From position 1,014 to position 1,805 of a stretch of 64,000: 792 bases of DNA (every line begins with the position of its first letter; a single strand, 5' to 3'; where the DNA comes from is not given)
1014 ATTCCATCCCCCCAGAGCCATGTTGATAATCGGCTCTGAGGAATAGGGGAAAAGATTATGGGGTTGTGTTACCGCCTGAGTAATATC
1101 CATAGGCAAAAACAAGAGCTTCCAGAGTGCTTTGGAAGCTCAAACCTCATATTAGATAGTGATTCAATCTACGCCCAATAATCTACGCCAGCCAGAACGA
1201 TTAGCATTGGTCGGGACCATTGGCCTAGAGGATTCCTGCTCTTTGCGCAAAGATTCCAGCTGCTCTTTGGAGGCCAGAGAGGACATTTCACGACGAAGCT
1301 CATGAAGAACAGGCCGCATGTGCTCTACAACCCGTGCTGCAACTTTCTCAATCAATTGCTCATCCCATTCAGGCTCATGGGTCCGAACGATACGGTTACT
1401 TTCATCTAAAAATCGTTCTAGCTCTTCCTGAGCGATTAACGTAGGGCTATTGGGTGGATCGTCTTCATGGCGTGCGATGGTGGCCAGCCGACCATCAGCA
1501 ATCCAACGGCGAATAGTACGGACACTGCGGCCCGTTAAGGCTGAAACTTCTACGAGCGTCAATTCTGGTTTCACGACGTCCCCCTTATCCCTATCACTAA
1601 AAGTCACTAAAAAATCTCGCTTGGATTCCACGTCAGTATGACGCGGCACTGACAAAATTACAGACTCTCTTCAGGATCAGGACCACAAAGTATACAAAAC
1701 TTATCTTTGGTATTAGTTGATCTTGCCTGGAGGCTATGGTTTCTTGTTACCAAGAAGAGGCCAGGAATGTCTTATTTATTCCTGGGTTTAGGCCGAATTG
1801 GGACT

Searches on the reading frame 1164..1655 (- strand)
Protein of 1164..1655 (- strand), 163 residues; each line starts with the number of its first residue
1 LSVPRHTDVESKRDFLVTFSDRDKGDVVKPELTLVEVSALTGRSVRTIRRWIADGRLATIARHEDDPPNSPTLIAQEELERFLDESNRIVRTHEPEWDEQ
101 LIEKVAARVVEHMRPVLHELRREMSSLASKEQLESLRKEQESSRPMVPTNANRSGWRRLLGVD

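Call 31: search_protein_families(library=pfam, proteins=[window:1164-1655:-], max_evalue=0.001)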
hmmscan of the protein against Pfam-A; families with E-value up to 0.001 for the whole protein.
window:1164-1655:- (163 aa): 3 families
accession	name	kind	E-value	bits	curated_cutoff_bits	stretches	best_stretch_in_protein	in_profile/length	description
PF12728.13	HTH_17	-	2.9e-07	31.1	27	1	32-85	2-49/51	Helix-turn-helix domain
PF05840.19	Phage_GPA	-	0.00073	19.1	31.4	1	66-147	54-133/321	Bacteriophage replication gene A protein (GPA)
PF00376.29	MerR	-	0.0008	19.6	28.2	0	36-62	4-30/38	MerR family regulatory protein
